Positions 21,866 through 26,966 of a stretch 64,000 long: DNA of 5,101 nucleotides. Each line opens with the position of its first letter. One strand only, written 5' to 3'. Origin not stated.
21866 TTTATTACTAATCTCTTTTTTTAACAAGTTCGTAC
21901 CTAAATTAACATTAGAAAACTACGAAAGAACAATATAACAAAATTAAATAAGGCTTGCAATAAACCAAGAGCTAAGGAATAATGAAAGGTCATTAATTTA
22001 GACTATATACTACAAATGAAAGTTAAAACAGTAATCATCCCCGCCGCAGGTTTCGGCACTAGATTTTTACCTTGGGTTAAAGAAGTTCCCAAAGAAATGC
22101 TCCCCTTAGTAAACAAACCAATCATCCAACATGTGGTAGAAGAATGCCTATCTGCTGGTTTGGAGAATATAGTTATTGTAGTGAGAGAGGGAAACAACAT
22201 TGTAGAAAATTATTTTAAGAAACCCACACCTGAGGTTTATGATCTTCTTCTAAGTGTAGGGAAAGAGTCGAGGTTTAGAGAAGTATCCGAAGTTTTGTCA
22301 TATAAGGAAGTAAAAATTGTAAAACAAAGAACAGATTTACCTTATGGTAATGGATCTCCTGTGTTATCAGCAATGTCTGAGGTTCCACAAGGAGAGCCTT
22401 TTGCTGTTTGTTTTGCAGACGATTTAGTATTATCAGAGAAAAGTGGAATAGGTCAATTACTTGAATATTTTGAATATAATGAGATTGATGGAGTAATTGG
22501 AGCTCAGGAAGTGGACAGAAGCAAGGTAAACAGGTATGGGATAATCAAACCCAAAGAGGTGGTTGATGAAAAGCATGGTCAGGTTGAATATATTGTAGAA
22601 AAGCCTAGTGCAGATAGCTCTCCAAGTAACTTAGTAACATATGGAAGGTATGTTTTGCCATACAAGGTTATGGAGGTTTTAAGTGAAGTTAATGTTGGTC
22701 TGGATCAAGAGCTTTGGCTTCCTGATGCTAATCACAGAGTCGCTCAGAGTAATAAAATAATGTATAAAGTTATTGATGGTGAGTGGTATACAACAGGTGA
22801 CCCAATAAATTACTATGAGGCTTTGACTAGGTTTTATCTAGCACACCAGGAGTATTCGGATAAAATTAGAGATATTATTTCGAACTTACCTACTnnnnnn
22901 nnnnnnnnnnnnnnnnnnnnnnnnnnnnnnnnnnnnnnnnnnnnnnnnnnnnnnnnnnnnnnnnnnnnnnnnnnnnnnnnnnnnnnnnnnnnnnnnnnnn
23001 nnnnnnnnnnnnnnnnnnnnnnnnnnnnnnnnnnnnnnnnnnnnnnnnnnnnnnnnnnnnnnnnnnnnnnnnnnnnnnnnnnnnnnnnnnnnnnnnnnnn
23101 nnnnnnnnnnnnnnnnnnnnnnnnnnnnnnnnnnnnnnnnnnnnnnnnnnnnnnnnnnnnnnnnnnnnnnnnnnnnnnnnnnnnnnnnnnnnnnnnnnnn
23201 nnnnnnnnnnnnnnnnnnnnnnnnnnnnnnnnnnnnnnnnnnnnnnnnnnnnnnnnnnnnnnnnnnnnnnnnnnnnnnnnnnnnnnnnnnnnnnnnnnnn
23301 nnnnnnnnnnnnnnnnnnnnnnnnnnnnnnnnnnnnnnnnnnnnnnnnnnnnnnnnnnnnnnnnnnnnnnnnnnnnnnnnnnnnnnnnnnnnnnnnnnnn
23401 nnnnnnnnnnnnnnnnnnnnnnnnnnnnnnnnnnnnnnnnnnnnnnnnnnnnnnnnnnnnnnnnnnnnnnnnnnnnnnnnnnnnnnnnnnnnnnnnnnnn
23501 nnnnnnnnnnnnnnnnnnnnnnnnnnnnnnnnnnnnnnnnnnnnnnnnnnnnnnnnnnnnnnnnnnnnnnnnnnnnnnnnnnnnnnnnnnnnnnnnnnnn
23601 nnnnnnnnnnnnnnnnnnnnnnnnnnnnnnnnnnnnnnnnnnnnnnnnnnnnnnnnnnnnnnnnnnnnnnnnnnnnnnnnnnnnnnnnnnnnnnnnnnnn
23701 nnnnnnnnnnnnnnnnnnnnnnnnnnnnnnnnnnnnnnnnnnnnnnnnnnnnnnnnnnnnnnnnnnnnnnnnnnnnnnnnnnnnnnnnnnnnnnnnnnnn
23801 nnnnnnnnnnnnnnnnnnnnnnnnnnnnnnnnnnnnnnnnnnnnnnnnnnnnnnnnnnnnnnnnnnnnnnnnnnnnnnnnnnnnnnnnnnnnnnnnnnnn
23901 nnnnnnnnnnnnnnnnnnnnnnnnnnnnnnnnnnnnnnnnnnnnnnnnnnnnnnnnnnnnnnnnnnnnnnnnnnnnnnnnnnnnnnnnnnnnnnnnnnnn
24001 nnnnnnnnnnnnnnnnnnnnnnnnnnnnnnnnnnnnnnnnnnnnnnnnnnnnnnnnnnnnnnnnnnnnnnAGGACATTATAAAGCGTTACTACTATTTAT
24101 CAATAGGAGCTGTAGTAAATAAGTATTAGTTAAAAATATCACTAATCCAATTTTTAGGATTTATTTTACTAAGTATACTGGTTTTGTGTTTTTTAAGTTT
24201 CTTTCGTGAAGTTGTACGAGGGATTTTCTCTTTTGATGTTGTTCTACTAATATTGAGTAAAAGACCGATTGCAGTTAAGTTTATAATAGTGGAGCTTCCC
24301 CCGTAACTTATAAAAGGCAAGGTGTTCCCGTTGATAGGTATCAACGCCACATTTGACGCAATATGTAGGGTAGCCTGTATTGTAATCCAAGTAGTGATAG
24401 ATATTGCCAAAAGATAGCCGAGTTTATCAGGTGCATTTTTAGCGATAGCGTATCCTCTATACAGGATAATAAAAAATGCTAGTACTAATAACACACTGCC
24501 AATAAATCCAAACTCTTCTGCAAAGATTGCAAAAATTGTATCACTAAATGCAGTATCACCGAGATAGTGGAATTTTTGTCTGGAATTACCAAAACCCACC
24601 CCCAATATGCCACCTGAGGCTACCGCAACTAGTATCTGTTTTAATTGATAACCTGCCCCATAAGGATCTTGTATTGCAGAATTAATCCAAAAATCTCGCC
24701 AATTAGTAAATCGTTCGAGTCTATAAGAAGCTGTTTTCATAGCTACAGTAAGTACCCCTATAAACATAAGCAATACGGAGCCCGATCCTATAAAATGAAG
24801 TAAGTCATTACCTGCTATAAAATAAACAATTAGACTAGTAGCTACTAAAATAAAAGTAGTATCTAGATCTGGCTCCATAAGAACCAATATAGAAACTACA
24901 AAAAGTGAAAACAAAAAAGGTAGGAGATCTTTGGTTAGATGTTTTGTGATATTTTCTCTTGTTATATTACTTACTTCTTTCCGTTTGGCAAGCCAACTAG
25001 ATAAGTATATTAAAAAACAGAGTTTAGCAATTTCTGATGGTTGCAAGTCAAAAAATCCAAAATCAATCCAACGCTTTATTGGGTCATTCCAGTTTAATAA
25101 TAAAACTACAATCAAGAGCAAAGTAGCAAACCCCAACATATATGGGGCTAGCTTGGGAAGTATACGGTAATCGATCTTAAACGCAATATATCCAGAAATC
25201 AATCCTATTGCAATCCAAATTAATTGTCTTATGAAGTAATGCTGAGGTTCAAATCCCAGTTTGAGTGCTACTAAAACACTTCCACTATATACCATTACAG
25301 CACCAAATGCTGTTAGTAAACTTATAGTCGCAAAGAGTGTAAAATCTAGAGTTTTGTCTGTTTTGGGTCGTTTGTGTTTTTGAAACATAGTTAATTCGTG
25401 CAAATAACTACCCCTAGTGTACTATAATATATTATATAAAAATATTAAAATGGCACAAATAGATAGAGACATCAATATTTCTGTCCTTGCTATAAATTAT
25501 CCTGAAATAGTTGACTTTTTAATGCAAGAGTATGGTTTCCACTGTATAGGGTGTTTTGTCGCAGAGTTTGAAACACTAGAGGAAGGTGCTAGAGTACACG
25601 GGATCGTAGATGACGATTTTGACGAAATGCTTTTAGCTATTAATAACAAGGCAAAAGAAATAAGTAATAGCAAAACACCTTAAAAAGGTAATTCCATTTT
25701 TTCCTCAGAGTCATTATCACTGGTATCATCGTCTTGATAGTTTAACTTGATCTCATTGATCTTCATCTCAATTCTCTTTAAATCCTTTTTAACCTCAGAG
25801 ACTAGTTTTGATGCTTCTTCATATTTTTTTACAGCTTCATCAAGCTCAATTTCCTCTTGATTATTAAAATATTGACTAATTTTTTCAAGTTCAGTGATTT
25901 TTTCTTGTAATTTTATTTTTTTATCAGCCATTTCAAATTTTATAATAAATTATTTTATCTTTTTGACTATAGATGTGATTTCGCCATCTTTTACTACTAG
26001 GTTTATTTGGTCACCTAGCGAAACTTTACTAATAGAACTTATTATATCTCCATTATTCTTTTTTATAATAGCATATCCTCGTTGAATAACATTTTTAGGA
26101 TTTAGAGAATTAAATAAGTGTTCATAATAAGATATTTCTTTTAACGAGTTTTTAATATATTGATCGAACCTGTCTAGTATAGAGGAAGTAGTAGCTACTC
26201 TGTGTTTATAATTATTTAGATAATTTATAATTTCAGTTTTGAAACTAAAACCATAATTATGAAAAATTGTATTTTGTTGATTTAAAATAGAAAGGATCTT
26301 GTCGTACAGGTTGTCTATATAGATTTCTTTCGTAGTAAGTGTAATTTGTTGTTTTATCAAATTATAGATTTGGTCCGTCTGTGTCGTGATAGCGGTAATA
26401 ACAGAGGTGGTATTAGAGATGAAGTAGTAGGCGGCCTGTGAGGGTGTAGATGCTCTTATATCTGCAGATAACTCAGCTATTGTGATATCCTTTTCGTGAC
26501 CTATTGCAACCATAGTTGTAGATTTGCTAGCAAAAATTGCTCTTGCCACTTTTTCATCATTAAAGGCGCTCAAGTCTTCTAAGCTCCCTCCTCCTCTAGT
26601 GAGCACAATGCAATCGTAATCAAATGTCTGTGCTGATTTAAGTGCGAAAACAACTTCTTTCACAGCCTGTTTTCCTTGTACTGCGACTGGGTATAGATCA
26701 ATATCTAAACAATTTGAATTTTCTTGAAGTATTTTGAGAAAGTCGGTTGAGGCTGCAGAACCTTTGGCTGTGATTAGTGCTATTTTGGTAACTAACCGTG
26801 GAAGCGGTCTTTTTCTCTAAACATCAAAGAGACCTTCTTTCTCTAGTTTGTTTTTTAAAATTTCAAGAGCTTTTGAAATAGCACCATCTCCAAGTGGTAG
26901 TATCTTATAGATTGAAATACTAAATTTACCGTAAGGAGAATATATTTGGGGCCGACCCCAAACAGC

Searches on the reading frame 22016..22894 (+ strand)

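Call 31: search_protein_families(library=pfam, proteins=[window:22016-22894:+])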
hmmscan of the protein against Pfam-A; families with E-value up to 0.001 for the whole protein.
window:22016-22894:+ (293 aa): 3 families
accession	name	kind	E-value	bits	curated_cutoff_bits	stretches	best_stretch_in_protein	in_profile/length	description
PF00483.29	NTP_transferase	-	1.4e-23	84.2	21.2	1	7-270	3-239/245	Nucleotidyl transferase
PF12804.13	NTP_transf_3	-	5.3e-09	36.9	27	1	6-161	1-120/160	MobA-like NTP transferase domain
PF01128.25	IspD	-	2.9e-06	27.6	27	1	6-60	3-55/221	2-C-methyl-D-erythritol 4-phosphate cytidylyltransferase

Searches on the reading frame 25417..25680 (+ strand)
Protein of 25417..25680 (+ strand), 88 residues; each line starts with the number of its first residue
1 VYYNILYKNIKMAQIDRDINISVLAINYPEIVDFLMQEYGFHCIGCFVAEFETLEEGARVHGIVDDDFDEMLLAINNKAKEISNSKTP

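Call 31: search_protein_families(library=pfam, proteins=[window:25417-25680:+])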
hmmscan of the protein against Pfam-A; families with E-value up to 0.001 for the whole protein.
window:25417-25680:+ (88 aa): 1 family
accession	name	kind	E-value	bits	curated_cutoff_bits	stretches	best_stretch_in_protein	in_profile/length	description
PF08984.16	DUF1858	-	2.9e-13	50.2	32.2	1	15-68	1-58/59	Domain of unknown function (DUF1858)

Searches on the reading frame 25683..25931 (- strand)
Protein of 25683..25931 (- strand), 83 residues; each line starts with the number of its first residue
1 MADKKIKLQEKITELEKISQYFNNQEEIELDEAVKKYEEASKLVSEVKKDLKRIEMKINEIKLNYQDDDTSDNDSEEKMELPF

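Call 36: find_encoding_contigs(protein=window:25683-25931:-, flank=10000, max_places=10)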
Protein window:25683-25931:- (83 aa): 20 contigs read that carry it; 10 places shown.
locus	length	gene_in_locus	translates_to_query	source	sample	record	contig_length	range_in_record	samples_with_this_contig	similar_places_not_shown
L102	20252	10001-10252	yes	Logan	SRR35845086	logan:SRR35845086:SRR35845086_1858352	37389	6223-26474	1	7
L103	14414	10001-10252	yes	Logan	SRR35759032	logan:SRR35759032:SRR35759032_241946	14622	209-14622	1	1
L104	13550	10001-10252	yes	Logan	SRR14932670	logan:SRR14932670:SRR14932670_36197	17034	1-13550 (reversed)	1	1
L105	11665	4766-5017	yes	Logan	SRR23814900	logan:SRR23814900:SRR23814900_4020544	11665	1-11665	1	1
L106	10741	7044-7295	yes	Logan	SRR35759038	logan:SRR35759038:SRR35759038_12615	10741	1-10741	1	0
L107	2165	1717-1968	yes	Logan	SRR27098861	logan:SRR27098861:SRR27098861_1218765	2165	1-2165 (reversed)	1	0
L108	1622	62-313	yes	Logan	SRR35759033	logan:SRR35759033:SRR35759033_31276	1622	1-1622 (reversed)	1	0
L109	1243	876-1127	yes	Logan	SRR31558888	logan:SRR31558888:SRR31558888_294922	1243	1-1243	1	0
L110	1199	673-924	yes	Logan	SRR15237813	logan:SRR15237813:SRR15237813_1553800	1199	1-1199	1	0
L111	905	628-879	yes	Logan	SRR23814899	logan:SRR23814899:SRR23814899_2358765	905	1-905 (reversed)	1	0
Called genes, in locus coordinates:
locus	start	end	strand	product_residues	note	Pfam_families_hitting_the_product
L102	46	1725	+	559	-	PF00664:ABC_membrane, PF03193:RsgA_GTPase (weak), PF02463:SMC_N, PF00005:ABC_tran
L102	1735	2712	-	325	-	PF00561:Abhydrolase_1, PF12146:Hydrolase_4, PF08386:Abhydrolase_4 (weak)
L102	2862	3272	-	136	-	-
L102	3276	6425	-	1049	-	PF00580:UvrD-helicase, PF13245:AAA_19, PF00580:UvrD-helicase, PF13361:UvrD_C, PF13538:UvrD_C_2 (faint), PF12705:PDDEXK_1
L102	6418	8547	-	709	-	PF02878:PGM_PMM_I, PF02879:PGM_PMM_II, PF02880:PGM_PMM_III, PF00408:PGM_PMM_IV (faint)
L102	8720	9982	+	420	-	PF13742:tRNA_anti_2, PF02601:Exonuc_VII_L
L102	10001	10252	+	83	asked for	PF02609:Exonuc_VII_S (weak)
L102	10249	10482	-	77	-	PF08984:DUF1858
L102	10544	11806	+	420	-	PF01098:FTSW_RODA_SPOVE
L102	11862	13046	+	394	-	PF03033:Glyco_transf_28, PF04101:Glyco_tran_28_C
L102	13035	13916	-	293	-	PF00483:NTP_transferase, PF01128:IspD (weak), PF12804:NTP_transf_3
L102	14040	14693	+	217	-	-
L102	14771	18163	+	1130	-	PF02811:PHP, PF07733:DNA_pol3_alpha, PF17657:DNA_pol3_finger, PF14579:HHH_6, PF01336:tRNA_anti-codon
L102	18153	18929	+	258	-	PF00398:RrnaAD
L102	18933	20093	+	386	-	PF01702:TGT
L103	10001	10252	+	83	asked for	PF02609:Exonuc_VII_S (weak)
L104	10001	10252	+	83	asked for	PF02609:Exonuc_VII_S (weak)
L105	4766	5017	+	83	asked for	PF02609:Exonuc_VII_S (weak)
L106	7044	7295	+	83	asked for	PF02609:Exonuc_VII_S (weak)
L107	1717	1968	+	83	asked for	PF02609:Exonuc_VII_S (weak)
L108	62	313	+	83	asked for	PF02609:Exonuc_VII_S (weak)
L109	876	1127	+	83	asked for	PF02609:Exonuc_VII_S (weak)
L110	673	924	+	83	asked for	PF02609:Exonuc_VII_S (weak)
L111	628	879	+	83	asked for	PF02609:Exonuc_VII_S (weak)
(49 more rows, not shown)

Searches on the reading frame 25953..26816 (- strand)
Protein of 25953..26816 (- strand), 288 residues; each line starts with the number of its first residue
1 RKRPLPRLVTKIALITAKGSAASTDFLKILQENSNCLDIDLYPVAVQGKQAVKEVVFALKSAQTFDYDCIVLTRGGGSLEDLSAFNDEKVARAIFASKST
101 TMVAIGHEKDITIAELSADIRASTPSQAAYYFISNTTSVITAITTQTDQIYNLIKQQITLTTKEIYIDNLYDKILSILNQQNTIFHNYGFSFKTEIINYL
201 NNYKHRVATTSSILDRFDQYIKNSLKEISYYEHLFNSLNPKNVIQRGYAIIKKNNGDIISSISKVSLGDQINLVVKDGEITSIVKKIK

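Call 9: search_protein_families(library=pfam, proteins=[window:25953-26816:-])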
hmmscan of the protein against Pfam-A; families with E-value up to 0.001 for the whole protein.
window:25953-26816:- (288 aa): 1 family
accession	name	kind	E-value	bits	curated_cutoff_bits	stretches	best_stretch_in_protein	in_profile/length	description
PF02601.20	Exonuc_VII_L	-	2.8e-66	224.6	35.9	1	1-282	6-314/315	Exonuclease VII, large subunit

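Call 12: search_protein_families(library=ncbifam, proteins=[window:25953-26816:-])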
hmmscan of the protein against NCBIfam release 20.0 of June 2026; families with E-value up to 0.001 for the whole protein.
window:25953-26816:- (288 aa): 1 family
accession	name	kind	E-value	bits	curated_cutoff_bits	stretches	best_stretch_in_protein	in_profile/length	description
TIGR00237.1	xseA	equivalog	4.1e-68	230.3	180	1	1-285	122-389/389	exodeoxyribonuclease VII large subunit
